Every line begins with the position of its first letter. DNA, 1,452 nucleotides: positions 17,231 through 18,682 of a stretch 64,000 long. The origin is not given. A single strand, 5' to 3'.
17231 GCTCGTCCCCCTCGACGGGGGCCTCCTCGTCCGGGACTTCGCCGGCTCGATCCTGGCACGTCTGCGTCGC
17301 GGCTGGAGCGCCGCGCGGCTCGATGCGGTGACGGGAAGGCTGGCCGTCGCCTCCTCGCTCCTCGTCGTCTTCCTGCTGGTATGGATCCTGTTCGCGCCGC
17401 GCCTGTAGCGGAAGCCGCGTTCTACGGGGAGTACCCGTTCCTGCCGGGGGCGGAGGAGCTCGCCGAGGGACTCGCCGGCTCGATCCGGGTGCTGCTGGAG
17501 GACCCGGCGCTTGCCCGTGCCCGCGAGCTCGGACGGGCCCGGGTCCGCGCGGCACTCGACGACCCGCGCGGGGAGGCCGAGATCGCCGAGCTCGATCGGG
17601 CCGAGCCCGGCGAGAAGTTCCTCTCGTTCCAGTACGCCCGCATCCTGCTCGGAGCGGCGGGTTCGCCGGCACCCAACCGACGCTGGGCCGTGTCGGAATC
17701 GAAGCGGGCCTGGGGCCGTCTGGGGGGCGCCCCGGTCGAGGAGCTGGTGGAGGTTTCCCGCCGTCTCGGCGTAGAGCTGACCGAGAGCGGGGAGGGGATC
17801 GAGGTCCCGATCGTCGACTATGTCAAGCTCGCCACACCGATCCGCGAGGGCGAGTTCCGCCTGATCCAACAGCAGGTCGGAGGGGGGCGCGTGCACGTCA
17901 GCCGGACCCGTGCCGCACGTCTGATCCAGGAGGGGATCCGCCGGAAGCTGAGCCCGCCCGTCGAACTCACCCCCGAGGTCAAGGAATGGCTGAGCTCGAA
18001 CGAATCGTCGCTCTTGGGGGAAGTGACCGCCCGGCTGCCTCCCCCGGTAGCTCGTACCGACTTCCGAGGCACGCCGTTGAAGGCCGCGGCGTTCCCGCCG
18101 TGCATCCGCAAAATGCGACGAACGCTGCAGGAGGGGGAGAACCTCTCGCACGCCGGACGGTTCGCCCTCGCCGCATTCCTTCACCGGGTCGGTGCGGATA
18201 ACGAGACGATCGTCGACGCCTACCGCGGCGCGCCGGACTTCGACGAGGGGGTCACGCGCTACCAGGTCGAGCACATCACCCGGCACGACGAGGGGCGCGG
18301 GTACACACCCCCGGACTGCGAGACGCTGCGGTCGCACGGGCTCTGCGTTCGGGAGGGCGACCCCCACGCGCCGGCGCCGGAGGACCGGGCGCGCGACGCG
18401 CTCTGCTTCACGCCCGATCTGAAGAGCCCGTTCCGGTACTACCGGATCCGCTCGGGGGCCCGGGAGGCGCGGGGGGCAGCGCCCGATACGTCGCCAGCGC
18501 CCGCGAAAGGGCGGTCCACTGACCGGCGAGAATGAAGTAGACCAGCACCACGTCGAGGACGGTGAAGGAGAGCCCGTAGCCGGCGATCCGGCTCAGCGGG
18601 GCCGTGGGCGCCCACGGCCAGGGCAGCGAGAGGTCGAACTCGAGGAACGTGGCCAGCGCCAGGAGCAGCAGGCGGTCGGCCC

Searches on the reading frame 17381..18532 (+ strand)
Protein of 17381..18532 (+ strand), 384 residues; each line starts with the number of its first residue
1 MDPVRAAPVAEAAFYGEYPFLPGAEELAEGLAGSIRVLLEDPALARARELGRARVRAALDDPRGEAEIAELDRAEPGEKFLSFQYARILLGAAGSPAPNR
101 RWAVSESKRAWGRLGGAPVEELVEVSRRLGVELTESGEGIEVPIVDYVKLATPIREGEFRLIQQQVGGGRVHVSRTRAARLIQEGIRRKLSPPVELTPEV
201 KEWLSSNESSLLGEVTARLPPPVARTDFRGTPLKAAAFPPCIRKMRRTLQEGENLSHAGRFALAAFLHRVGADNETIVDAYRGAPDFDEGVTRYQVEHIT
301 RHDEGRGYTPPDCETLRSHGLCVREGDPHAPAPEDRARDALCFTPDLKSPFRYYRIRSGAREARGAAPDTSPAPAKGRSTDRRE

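Call 63: search_protein_families(library=pfam, proteins=[window:17381-18532:+], max_evalue=0.01)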
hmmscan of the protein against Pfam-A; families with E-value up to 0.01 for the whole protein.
window:17381-18532:+ (384 aa): 1 family
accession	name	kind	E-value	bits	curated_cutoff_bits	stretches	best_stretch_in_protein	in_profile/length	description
PF04104.19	DNA_primase_lrg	-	2.1e-25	90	22.4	1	141-328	4-210/266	Eukaryotic and archaeal DNA primase, large subunit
